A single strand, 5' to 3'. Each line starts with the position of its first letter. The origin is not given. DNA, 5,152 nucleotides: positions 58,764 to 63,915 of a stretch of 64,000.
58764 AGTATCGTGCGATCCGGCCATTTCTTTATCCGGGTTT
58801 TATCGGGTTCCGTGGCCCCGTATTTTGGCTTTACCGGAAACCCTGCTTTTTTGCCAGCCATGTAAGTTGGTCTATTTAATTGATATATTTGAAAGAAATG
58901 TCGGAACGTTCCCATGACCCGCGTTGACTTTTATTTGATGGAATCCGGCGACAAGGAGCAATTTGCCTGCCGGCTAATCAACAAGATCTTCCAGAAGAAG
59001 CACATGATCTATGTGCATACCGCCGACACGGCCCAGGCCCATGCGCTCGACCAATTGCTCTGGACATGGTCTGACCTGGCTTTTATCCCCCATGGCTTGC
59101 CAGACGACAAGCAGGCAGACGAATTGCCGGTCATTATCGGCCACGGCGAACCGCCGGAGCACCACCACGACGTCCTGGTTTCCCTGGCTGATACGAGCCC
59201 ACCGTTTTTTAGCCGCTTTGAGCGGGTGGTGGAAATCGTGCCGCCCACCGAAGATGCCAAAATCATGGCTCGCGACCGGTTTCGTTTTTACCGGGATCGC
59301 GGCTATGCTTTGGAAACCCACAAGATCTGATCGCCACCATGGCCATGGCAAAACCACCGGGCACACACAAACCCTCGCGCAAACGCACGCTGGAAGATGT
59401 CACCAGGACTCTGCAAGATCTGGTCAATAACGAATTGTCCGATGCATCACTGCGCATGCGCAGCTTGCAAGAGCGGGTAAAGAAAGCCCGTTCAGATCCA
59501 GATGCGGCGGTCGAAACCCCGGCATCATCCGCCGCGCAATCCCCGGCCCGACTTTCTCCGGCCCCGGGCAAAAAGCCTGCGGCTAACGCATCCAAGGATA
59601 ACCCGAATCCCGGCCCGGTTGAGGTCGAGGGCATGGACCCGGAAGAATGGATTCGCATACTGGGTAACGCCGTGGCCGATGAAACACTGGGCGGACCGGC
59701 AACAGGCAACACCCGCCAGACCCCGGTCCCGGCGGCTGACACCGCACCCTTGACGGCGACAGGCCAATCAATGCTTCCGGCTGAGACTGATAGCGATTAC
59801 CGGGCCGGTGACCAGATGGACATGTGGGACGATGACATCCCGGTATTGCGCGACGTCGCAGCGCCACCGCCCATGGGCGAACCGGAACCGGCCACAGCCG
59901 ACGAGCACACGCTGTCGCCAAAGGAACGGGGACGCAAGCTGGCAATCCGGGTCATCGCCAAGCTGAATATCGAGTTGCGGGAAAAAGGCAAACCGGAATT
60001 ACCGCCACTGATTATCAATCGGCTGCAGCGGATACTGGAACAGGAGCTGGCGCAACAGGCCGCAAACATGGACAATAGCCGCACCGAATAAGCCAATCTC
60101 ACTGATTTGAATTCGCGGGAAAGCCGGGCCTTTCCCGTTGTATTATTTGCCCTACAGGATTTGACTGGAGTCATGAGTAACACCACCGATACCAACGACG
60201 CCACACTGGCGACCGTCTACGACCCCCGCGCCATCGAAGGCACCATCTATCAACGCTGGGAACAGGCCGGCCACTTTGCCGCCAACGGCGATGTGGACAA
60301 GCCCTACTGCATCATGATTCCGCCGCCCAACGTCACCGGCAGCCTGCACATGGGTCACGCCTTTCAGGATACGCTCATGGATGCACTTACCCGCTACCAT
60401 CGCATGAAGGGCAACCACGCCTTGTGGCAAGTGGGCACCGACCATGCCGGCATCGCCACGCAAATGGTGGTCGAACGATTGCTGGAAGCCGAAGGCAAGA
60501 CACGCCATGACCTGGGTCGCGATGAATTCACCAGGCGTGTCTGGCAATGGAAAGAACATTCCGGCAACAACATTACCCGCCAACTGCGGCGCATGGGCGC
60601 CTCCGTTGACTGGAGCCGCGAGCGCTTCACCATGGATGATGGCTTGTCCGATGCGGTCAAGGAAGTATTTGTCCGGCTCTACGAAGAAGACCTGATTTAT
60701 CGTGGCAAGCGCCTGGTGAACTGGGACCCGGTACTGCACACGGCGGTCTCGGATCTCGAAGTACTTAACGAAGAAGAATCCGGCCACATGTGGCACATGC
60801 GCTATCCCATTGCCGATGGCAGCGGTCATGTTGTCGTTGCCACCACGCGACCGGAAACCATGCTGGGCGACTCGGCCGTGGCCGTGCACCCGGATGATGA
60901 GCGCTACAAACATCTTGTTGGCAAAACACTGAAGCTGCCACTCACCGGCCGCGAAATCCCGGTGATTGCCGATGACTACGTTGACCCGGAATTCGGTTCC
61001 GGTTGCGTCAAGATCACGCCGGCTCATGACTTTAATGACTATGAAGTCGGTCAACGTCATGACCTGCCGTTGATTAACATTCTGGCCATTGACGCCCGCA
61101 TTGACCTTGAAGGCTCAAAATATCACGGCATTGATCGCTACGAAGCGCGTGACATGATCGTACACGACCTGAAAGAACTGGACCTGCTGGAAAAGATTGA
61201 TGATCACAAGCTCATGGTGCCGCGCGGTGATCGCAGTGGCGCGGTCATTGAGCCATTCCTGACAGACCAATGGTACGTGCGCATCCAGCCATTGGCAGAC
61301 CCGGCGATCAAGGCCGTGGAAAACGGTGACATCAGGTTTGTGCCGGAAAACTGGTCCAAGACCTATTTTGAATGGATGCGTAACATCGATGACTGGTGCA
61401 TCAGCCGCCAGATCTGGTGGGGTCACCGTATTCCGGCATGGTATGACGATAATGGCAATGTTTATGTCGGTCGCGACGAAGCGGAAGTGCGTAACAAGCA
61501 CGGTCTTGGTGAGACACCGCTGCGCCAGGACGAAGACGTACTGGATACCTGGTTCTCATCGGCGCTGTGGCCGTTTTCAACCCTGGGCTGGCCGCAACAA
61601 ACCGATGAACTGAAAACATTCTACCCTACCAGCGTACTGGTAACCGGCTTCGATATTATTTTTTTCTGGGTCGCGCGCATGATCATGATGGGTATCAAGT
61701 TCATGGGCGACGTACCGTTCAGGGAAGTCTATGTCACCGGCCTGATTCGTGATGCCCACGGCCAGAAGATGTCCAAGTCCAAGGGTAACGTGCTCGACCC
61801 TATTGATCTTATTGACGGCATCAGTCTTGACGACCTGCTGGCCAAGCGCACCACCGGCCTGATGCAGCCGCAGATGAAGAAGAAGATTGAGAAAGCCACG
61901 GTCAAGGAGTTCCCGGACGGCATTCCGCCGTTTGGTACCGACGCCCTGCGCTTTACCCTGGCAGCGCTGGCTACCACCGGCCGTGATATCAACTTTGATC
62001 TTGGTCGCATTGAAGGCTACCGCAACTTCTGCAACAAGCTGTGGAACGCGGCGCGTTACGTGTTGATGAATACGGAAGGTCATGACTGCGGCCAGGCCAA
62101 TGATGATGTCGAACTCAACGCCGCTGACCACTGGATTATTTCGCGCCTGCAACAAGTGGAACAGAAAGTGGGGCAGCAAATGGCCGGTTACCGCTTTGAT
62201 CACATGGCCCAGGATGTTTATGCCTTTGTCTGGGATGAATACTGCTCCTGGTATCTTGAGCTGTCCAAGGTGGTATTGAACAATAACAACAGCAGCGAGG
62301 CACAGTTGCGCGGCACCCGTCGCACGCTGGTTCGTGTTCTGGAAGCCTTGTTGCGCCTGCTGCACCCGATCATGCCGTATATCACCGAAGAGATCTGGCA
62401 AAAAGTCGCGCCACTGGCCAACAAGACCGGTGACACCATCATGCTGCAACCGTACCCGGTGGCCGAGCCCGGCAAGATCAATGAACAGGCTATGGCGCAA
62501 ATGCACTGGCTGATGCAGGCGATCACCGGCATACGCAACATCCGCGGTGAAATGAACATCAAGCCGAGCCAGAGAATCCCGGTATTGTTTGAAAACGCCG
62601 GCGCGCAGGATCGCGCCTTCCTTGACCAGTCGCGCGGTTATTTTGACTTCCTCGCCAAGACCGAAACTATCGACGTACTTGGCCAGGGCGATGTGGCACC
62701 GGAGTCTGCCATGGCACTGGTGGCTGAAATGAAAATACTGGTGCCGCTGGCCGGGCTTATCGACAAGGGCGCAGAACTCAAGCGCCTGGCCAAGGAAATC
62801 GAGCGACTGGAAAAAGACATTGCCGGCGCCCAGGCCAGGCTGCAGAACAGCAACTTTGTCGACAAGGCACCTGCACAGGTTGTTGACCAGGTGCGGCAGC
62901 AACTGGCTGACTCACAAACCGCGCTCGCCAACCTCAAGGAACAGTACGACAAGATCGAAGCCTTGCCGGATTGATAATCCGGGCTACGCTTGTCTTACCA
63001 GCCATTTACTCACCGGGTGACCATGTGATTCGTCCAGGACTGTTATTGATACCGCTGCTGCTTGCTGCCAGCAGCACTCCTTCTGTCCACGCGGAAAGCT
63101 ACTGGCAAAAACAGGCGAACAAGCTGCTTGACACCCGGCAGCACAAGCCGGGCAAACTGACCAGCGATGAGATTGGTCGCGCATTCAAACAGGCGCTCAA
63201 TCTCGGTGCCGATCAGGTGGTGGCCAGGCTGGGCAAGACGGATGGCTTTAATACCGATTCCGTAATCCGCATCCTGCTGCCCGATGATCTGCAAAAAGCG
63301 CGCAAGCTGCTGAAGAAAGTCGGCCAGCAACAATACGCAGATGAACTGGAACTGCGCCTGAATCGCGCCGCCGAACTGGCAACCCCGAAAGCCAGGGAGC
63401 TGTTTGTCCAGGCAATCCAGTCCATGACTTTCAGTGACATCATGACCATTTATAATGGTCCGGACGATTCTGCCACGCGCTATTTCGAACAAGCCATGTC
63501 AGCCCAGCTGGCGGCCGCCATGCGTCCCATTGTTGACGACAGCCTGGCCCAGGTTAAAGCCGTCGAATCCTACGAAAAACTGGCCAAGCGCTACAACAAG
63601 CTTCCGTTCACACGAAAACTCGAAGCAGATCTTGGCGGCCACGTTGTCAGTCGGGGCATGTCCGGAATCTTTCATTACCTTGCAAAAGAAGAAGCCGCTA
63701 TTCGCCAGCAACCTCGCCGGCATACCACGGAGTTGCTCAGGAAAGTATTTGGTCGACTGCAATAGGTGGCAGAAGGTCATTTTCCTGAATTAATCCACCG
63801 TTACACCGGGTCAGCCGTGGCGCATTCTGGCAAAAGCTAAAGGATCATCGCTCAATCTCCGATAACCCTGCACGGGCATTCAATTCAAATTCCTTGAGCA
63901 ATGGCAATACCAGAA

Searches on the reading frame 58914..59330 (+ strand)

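Call 62: search_protein_families(library=pfam, proteins=[window:58914-59330:+], max_evalue=0.01)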
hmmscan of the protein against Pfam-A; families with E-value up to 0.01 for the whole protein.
window:58914-59330:+ (138 aa): 1 family
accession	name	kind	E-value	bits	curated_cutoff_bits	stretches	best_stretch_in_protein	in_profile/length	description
PF04364.18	DNA_pol3_chi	-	1.3e-44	152.1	25.4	1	1-133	1-134/135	DNA polymerase III chi subunit, HolC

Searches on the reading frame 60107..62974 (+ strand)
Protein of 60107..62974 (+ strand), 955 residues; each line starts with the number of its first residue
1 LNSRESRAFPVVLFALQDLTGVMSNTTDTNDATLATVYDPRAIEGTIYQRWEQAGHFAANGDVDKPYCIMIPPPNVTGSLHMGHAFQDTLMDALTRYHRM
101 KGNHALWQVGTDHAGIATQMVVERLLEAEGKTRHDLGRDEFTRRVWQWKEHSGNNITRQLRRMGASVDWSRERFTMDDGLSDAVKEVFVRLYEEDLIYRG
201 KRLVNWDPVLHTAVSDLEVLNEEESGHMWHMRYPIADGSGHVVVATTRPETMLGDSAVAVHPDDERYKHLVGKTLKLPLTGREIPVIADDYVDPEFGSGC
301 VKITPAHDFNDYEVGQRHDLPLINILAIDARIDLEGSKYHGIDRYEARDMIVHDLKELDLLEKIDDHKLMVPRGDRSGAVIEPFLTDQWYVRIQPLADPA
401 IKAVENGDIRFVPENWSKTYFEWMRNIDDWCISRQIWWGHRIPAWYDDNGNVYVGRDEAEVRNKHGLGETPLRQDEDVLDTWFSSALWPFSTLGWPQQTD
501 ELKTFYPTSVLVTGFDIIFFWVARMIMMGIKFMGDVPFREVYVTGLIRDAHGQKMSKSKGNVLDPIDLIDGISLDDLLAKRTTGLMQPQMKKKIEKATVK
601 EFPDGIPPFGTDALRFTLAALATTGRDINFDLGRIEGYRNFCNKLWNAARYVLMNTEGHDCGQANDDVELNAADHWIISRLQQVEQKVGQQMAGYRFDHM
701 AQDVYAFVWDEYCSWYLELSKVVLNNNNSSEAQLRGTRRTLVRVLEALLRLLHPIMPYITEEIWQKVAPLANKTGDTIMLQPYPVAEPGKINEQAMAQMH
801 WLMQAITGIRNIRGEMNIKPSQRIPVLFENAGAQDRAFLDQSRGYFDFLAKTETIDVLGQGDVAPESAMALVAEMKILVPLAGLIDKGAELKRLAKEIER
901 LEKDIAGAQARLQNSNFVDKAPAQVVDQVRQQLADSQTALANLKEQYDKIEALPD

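Call 8: search_protein_families(library=pfam, proteins=[window:60107-62974:+], max_evalue=0.001)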
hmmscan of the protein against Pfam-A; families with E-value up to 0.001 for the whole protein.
window:60107-62974:+ (955 aa): 6 families
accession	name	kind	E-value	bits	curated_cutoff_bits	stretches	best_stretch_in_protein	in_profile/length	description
PF00133.28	tRNA-synt_1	-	2e-150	501.6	22.7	1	47-631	2-414/414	tRNA synthetases class I (I, L, M and V)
PF08264.19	Anticodon_1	-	1.5e-41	142.2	25.1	1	674-826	1-146/148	Anticodon-binding domain of tRNA ligase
PF09334.17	tRNA-synt_1g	-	5.3e-16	58.8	20.1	1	72-122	6-56/391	tRNA synthetases class I (M)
PF10458.14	Val_tRNA-synt_C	-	1.2e-14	54.8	25.9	1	889-950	4-65/66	Valyl tRNA synthetase tRNA binding arm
PF13603.12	tRNA-synt_1_2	-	1.4e-09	38.1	25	1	272-328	86-142/185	Leucyl-tRNA synthetase, editing domain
PF16326.10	ABC_tran_CTD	-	0.00013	22.6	32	1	890-951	9-68/69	ABC transporter C-terminal domain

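Call 51: find_related_loci(query=window:60107-62974:+, collection=genome_contigs, flank=100)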
Query window:60107-62974:+ (955 aa) in genome_contigs; peptide patterns used: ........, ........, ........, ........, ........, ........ (x = any residue, [..] = any of these).
416 stretches matched a pattern; 400 encode a relative of the query (tblastn E <= 1e-3); the best 80 are kept; 80 distinct loci.
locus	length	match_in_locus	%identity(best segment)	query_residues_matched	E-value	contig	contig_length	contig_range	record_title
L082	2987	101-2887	71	27-954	0e+0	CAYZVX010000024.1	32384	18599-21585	MAG TPA_asm: uncultured Acidiferrobacteraceae bacterium isolate SRP290908_co1_131 genome assembly, contig: NODE_1592_len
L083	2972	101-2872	71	33-955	0e+0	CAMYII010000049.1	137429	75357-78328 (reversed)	MAG: Acidiferrobacterales bacterium isolate ES_Gamma_002 genome assembly, contig: scaffold_26, whole genome shotgun sequ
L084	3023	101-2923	70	17-950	0e+0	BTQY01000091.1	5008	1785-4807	MAG: Gammaproteobacteria bacterium BMS9Abin26 DNA, NODE_7385_length_5008, whole genome shotgun sequence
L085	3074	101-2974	68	30-953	0e+0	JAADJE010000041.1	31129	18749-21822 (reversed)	MAG: Gammaproteobacteria bacterium isolate M_MetaBat.99 contig-127_4687, whole genome shotgun sequence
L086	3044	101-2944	69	25-953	0e+0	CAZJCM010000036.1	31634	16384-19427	MAG TPA_asm: uncultured Sedimenticola sp. isolate binchicken_co64_81 genome assembly, contig: NODE_888_length_31634_cov_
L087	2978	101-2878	70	30-953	0e+0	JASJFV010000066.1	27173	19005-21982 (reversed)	MAG: Gammaproteobacteria bacterium isolate ChSd.bin.21 ChesSed_k141_930220, whole genome shotgun sequence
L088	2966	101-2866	70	37-955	0e+0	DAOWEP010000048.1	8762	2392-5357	MAG TPA_asm: Gammaproteobacteria bacterium isolate CSMAG_1942 CSMAG_1942_k141_4962925_length_8762_cov_13.9717, whole gen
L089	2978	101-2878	70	30-953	0e+0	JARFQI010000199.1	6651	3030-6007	MAG: Arenicellales bacterium isolate MAG_Ve_Sed_20 k141_3879286, whole genome shotgun sequence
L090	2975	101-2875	71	31-953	0e+0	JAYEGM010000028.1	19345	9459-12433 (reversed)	MAG: Pseudomonadota bacterium isolate MAG246 MAG246_28, whole genome shotgun sequence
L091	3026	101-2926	69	33-953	0e+0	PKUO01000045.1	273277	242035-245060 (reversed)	MAG: Sedimenticola sp. isolate BM503 sc_27, whole genome shotgun sequence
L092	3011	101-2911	69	37-953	0e+0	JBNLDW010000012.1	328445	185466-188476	MAG: Sedimenticolaceae bacterium isolate C1C2.bin.40.orig k141_1514915, whole genome shotgun sequence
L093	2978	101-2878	70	30-953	0e+0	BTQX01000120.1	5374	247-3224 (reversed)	MAG: Gammaproteobacteria bacterium BMS9Abin25 DNA, NODE_6576_length_5374, whole genome shotgun sequence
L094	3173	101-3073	66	3-953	0e+0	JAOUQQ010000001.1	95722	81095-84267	MAG: Chromatiales bacterium isolate 8_1_Oct_SF_Bin95 8_1_Oct_SF_Bin95_scaffold_92_c1, whole genome shotgun sequence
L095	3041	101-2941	68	25-953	0e+0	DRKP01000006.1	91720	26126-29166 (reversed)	MAG TPA_asm: Sedimenticola thiotaurini isolate HyVt-443 HyVt-443_k145_1049665, whole genome shotgun sequence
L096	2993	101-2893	68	16-955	0e+0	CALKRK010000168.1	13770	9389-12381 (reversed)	MAG: uncultured Arenicella sp. isolate R1_Bin_METABAT__234_1 genome assembly, contig: c_000001174326, whole genome shotg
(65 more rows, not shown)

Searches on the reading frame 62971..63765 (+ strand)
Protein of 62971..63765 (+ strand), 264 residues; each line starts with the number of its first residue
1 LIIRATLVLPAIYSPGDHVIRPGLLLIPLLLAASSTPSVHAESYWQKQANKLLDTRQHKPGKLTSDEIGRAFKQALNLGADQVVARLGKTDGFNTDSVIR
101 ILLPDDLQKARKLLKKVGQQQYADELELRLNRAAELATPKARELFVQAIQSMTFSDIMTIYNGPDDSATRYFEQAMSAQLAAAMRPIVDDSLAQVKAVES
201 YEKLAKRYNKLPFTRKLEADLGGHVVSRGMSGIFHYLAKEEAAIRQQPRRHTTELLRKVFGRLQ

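Call 8: search_protein_families(library=pfam, proteins=[window:62971-63765:+], max_evalue=0.001)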
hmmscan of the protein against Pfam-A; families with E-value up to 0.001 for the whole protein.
window:62971-63765:+ (264 aa): 1 family
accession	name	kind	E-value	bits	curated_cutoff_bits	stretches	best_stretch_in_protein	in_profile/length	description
PF13852.11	DUF4197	-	2.3e-69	233.5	24.9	1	63-261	2-199/199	Protein of unknown function (DUF4197)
